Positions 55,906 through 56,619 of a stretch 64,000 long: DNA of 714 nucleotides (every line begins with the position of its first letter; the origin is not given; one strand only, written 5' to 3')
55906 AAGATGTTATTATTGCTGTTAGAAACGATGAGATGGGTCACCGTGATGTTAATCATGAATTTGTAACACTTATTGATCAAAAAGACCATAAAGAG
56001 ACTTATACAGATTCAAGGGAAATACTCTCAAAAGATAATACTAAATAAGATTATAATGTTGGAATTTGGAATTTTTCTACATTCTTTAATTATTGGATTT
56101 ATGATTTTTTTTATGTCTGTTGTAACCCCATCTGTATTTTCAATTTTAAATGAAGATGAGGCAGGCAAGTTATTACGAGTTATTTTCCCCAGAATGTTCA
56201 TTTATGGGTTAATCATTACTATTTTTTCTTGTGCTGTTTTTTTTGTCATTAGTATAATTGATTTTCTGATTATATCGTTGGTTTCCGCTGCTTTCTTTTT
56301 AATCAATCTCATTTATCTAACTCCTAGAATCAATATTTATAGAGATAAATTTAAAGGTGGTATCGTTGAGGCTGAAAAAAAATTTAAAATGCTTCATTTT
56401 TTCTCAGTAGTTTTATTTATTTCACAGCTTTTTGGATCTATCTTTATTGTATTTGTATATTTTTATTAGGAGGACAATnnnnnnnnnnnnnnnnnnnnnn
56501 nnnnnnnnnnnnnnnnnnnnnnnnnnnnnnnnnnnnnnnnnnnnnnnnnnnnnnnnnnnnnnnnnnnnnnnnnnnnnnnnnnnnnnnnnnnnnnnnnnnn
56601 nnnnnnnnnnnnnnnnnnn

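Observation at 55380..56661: Alternative oxidase in a tight three-gene operon with two uncharacterised partners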

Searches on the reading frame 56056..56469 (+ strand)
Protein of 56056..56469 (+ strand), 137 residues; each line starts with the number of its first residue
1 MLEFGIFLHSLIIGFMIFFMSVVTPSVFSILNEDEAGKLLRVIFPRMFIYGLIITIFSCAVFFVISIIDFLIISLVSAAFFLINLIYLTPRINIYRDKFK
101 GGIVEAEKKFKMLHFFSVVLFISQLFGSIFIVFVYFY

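Call 3: search_protein_families(library=pfam, proteins=[window:56056-56469:+], max_evalue=1)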
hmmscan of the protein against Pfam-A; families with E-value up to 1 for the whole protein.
window:56056-56469:+ (137 aa): 1 family
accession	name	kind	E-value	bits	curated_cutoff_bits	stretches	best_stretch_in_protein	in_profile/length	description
PF13664.11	DUF4149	-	3.3e-09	37.3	24.6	1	9-95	3-96/102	Domain of unknown function (DUF4149)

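Call 4: search_protein_families(library=ncbifam, proteins=[window:56056-56469:+], max_evalue=1)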
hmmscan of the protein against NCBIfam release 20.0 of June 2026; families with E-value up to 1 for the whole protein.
window:56056-56469:+ (137 aa): 1 family
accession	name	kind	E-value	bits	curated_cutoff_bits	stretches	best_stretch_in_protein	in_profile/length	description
TIGR01903.2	cas5_csm4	equivalog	0.02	14.2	55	1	75-131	63-119/304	type III-A CRISPR-associated RAMP protein Csm4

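Call 16: find_homologous_proteins(query=window:56056-56466:+, max_evalue=0.001)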
Query window:56056-56466:+ (137 aa): 106 proteins with E <= 0.001 among 166 candidates.
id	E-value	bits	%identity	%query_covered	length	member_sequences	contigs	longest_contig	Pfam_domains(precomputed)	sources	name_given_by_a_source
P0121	4.1e-73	262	98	100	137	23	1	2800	PF13664.12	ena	-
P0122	5.8e-68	245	96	100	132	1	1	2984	PF13664.12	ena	-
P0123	4.7e-63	229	99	86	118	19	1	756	PF13664.12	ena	-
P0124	1.6e-61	225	97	86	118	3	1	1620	PF13664.12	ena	-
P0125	8.4e-60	219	93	89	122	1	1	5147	PF13664.12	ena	-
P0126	3.3e-58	214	91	100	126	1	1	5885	PF13664.12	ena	-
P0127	4.4e-49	184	76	100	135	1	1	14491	PF13664.12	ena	-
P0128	3.9e-46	175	93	72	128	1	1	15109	PF13664.12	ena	-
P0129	3.5e-44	168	63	100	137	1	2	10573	PF13664.12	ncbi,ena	-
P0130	5.3e-36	142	53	91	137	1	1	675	PF13664.12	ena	-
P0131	7.5e-36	141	55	99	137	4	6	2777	PF13664.12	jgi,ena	jgi:hypothetical protein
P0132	5.1e-35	139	52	91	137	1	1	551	PF13664.12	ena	-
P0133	1.7e-34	137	54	90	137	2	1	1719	PF13664.12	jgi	jgi:hypothetical protein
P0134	1.9e-34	137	54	89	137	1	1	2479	PF13664.12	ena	-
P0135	1.9e-34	137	55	99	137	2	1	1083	PF13664.12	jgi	-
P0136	1.9e-34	137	52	91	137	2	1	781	PF13664.12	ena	-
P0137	4.9e-34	136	54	99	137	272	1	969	PF13664.12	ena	-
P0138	8.3e-34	135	54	99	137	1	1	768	PF13664.12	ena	-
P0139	4.7e-33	132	100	51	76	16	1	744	PF13664.12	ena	-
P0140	1.2e-32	131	53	99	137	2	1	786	PF13664.12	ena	-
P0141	8.9e-32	128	52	94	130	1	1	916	PF13664.12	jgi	jgi:hypothetical protein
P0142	1.3e-31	128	54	99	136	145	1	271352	PF13664.12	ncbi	-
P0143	1.3e-31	128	54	99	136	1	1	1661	PF13664.12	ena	-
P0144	2.9e-27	114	53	90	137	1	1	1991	PF13664.12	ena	-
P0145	6.3e-27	113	52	89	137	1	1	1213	PF13664.12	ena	-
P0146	6.4e-27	113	52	89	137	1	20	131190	PF13664.12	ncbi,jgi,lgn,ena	jgi:hypothetical protein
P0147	7.9e-27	112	54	90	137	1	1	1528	PF13664.12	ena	-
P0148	9.4e-27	112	52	89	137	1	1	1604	PF13664.12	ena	-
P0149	9.5e-27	112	53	89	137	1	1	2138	PF13664.12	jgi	jgi:hypothetical protein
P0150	9.5e-27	112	54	89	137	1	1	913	PF13664.12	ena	-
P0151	1.0e-26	112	54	89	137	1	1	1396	PF13664.12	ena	-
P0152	1.0e-26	112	51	93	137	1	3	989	PF13664.12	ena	-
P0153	1.1e-26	112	52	89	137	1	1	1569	PF13664.12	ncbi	-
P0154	1.3e-26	112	53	89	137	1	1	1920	PF13664.12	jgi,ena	-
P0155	1.4e-26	111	53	89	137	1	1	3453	PF13664.12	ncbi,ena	-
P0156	1.6e-26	111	52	93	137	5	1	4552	PF13664.12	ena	-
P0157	1.8e-26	111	52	89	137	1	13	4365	PF13664.12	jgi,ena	jgi:hypothetical protein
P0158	1.8e-26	111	53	89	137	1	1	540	PF13664.12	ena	-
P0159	1.9e-26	111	54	89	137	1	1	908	PF13664.12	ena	-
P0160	2.2e-26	111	50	93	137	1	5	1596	PF13664.12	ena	-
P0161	2.3e-26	111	50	93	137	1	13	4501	PF13664.12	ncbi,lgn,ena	-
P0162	2.3e-26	111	53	89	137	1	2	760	PF13664.12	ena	-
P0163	2.5e-26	111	50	93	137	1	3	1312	PF13664.12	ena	-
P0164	2.5e-26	111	50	93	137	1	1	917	PF13664.12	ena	-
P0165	2.7e-26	111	52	89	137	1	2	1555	PF13664.12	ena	-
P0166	3.4e-26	110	53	89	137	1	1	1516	PF13664.12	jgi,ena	-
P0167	3.4e-26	110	54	89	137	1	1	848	PF13664.12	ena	-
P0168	4.7e-26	110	50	91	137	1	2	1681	PF13664.12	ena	-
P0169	5.5e-26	110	52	93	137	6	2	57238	PF13664.12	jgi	jgi:hypothetical protein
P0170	6.1e-26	109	52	86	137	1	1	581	PF13664.12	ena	-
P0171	6.5e-26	109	52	89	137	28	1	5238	PF13664.12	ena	-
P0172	7.1e-26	109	50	93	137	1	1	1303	PF13664.12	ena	-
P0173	8.9e-26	109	50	93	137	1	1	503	PF13664.12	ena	-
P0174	9.3e-26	109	52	89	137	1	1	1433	PF13664.12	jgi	-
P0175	9.6e-26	109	50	88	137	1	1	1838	PF13664.12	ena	-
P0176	1.0e-25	109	50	94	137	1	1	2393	PF13664.12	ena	-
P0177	1.2e-25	109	50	93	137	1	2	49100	PF13664.12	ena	-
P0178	1.3e-25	108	50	94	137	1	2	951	PF13664.12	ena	-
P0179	1.4e-25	108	51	86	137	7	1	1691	PF13664.12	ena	-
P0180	1.5e-25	108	52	93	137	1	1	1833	PF13664.12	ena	-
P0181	1.8e-25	108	52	86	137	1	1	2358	PF13664.12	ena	-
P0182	1.9e-25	108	50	93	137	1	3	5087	PF13664.12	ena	-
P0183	1.9e-25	108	53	90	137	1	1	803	PF13664.12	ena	-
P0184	2.2e-25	108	52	89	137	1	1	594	PF13664.12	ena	-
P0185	2.3e-25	108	52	86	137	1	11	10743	PF13664.12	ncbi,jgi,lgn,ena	-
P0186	2.3e-25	108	51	88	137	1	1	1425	PF13664.12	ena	-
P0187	2.5e-25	107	52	89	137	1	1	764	PF13664.12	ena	-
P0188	2.8e-25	107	50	88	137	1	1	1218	PF13664.12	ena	-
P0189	2.9e-25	107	52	86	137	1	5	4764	PF13664.12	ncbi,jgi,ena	-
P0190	3.0e-25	107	52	89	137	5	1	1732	PF13664.12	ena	-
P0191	3.0e-25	107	50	86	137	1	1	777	PF13664.12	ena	-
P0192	3.4e-25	107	51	93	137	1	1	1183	PF13664.12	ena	-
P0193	3.4e-25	107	51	89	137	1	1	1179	PF13664.12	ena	-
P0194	3.6e-25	107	50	91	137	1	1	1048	PF13664.12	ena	-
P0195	3.7e-25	107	51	89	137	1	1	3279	PF13664.12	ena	-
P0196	3.8e-25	107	49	89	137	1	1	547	PF13664.12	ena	-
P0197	4.2e-25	107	52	89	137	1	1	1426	PF13664.12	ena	-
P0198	4.3e-25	107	51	89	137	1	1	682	PF13664.12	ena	-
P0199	4.4e-25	107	52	89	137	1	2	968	PF13664.12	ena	-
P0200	4.6e-25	107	49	89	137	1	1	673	PF13664.12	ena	-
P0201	4.7e-25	107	49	89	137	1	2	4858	PF13664.12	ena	-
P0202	5.0e-25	106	50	96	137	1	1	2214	PF13664.12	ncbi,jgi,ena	-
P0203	5.1e-25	106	51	89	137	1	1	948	PF13664.12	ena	-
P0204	5.1e-25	106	51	89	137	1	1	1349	PF13664.12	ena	-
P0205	5.8e-25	106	51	89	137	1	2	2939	PF13664.12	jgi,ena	-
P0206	5.8e-25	106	50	88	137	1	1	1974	PF13664.12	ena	-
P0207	7.5e-25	106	50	89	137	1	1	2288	PF13664.12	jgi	jgi:hypothetical protein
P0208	8.1e-25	106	49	89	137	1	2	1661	PF13664.12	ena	-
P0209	8.3e-25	106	49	89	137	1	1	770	PF13664.12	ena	-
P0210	9.5e-25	106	52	89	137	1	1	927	PF13664.12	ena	-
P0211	9.6e-25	106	51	91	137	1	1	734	PF13664.12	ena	-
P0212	1.0e-24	105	50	89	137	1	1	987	PF13664.12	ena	-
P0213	1.3e-24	105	51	93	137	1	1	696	PF13664.12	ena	-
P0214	1.3e-24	105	50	93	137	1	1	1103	PF13664.12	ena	-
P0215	1.4e-24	105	52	89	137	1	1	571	PF13664.12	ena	-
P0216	1.6e-24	105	51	89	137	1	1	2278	PF13664.12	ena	-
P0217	2.4e-24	104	49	91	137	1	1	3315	PF13664.12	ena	-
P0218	2.5e-24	104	53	89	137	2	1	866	PF13664.12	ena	-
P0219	6.0e-24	103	49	91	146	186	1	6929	PF13664.12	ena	-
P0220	6.2e-24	103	51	88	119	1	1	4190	PF13664.12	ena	-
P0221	1.1e-23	102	48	91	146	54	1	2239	PF13664.12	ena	-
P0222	2.3e-23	101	51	82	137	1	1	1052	PF13664.12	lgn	-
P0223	3.5e-23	101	50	86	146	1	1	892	PF13664.12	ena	-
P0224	2.3e-22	98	48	86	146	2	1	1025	PF13664.12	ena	-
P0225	2.5e-22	98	48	93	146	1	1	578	PF13664.12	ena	-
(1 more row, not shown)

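Call 17: find_encoding_contigs(protein=P0146, flank=5000, max_places=6)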
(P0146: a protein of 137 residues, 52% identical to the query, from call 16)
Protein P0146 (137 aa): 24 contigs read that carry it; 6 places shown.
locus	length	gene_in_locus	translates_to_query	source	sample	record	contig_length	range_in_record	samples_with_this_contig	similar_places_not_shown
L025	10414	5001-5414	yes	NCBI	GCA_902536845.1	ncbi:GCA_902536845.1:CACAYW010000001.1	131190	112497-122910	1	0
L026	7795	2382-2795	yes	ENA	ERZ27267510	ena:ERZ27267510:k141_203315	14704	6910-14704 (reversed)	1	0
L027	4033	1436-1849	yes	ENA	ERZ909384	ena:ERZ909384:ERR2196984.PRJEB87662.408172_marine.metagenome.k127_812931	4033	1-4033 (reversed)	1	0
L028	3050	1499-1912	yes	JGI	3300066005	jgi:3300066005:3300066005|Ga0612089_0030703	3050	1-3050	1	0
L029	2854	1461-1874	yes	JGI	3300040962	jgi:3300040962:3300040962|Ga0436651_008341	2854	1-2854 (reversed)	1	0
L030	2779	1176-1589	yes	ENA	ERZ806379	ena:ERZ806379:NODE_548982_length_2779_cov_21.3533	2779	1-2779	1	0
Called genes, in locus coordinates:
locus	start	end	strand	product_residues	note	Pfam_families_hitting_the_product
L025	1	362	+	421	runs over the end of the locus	PF06689:zf-C4_ClpX, PF01078:Mg_chelatase (faint), PF05496:RuvB_N (weak), PF00004:AAA, PF07724:AAA_2, PF07728:AAA_5 (weak), PF10431:ClpB_D2-small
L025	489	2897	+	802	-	PF02190:LON_substr_bdg, PF00004:AAA, PF07728:AAA_5 (weak), PF22667:Lon_lid, PF05362:Lon_C, PF13541:ChlI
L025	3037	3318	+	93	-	PF00216:Bac_DNA_binding, PF18291:HU-HIG (weak)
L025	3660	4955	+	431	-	-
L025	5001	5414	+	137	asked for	PF13664:DUF4149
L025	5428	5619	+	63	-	-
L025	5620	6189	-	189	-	PF02525:Flavodoxin_2, PF03358:FMN_red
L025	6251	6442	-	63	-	-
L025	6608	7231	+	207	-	-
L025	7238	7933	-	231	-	PF00753:Lactamase_B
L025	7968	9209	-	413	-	PF05834:Lycopene_cycl (weak), PF07992:Pyr_redox_2 (weak)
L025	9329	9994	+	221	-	PF03848:TehB (weak), PF13847:Methyltransf_31, PF08241:Methyltransf_11, PF13649:Methyltransf_25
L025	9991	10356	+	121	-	PF00581:Rhodanese (weak)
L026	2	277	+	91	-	?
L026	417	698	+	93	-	PF00216:Bac_DNA_binding, PF18291:HU-HIG (weak)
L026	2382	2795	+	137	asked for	PF13664:DUF4149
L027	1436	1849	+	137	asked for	PF13664:DUF4149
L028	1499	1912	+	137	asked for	PF13664:DUF4149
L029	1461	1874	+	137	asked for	PF13664:DUF4149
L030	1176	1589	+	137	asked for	PF13664:DUF4149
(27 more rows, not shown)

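Call 18: find_encoding_contigs(protein=P0142, flank=5000, max_places=3)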
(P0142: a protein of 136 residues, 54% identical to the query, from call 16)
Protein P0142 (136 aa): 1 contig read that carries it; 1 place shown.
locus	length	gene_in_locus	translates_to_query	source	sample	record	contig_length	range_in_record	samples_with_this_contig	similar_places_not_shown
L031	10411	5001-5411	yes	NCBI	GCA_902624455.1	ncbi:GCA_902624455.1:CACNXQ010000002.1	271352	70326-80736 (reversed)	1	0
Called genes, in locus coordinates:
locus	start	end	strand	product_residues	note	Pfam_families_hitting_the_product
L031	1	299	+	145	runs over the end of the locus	PF01592:NifU_N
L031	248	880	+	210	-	PF01641:SelR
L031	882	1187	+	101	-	PF01883:FeS_assembly_P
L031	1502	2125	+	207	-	-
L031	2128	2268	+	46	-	-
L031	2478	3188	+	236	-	-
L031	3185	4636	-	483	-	PF01839:FG-GAP (faint), PF13517:FG-GAP_3, PF07593:UnbV_ASPIC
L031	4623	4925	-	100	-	PF03992:ABM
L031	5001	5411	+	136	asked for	PF13664:DUF4149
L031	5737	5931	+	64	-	-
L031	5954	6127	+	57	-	-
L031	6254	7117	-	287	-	PF00106:adh_short, PF08659:KR (weak), PF13561:adh_short_C2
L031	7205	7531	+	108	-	PF08734:GYD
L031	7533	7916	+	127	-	PF12680:SnoaL_2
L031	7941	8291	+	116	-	-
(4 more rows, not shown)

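Call 19: find_encoding_contigs(protein=P0177, flank=5000, max_places=3)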
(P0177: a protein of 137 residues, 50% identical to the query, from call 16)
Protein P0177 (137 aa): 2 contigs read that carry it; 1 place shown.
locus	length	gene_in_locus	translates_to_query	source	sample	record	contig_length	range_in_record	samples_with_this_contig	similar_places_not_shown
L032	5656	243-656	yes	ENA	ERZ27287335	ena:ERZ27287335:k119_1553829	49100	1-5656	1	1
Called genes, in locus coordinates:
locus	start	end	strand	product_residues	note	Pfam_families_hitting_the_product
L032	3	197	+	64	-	?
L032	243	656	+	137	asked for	PF13664:DUF4149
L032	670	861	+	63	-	-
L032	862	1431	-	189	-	PF02525:Flavodoxin_2, PF03358:FMN_red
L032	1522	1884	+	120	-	-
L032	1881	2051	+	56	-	-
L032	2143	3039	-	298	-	PF00892:EamA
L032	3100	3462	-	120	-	PF00581:Rhodanese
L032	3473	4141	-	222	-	PF00578:AhpC-TSA, PF08534:Redoxin, PF10417:1-cysPrx_C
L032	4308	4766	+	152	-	PF13404:HTH_AsnC-type, PF13412:HTH_24, PF01037:AsnC_trans_reg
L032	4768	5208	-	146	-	PF14342:DUF4396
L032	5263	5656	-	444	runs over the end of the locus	PF00270:DEAD, PF04851:ResIII, PF13245:AAA_19 (faint), PF00271:Helicase_C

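Call 66: predict_structure(alignment_id=A5)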
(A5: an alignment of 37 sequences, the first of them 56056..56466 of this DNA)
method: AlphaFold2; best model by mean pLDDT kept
length: 137 residues; sequences in the alignment: 37
mean_pLDDT: 92.6   pTM: 0.84
mean pLDDT of the five models: 92.6, 92.2, 88.9, 87.4, 87.3
residues with pLDDT >= 90: 101; 70-90: 36; 50-70: 0; < 50: 0
segments of 3 or more residues with pLDDT < 50: none
pLDDT, mean of each block of 10 residues (from residue 1): 96 92 80 83 91 97 96 98 96 91 91 95 96 95
secondary structure, 60 per line:
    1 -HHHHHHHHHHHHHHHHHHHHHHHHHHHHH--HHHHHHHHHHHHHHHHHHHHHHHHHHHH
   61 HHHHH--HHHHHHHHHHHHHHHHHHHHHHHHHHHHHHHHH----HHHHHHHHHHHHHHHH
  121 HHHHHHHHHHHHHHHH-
elements in order: H2-30 H33-65 H68-100 H105-136

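Call 69: fold_search(model_id=the predicted structure, library=pdb)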
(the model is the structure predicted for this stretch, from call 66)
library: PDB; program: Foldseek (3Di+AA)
matches with E <= 10: 85; with E <= 0.001: 0
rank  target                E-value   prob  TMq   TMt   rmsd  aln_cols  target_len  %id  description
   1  9z6u_E                6.6e-01  0.85  0.53  0.52   6.8       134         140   10  The structure of TMD with 2 TARPs and 2 CNIHs from all native AMPA receptor subtypes (released 2026-02-04)
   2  9z6v_E                6.6e-01  0.69  0.49  0.49   8.9       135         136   11  The structure of TMD with 3 TARPs and 1 CNIH from all native AMPA receptor subtypes (released 2026-02-04)
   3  6w6x_A                9.1e-01  0.89  0.58  0.62   4.9       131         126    8  Crystal Structure of ABLE Apo-protein (released 2020-08-26)
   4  2bl2_A                1.1e+00  0.41  0.39  0.36   8.9       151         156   14  The membrane rotor of the V-type ATPase from Enterococcus hirae (released 2005-04-05)
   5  9dwa_A                1.4e+00  0.57  0.50  0.53   6.3       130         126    8  Crystal structure of FABLE, MPD condition (released 2025-08-20)
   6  7ldd_E                1.5e+00  0.25  0.34  0.37   7.6       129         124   15  native AMPA receptor (released 2021-05-12)
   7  7xge_G                2.0e+00  0.44  0.45  0.41   6.4       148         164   10  Crystal structure of MCL-1 in complex with computationally designed inhibitor protein (released 2022-07-20)
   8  9n0i_A                2.1e+00  0.47  0.49  0.52   6.4       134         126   11  Crystal structure of KABLE double mutant (Lys14Pro, Leu20Trp) (released 2025-08-20)
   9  7xge_A                2.1e+00  0.33  0.43  0.39   6.8       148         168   12  Crystal structure of MCL-1 in complex with computationally designed inhibitor protein (released 2022-07-20)
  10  8dt0_A                2.6e+00  0.66  0.62  0.61   4.6       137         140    9  Scaffolding protein functional sites using deep learning (released 2022-08-10)
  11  9n0k_A                2.8e+00  0.54  0.56  0.59   5.0       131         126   11  Crystal structure of KABLE triple mutant (Ile12Phe, Lys14Pro, Leu20Trp) (released 2025-08-20)
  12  9tas                  2.9e+00  0.47  0.55  0.59   5.0       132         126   10  De novo photoenzyme photoABLE1 in complex with substrate (released 2026-03-25)
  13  5xfs_B                3.1e+00  0.08  0.27  0.22  28.1       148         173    7  Crystal structure of PE8-PPE15 in complex with EspG5 from M. tuberculosis (released 2017-08-30)
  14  9taq_A                3.2e+00  0.72  0.67  0.72   3.6       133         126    9  De novo photoenzyme variant ABLE-E116C-TXT H49A-L42T (photoABLE1 precursor) in complex with substrate (released 2026-03-25)
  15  6egc                  3.2e+00  0.20  0.39  0.37   7.9       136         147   11  Single-chain version of 2L4HC2_23 (PDB 5J0K) (released 2019-05-29)
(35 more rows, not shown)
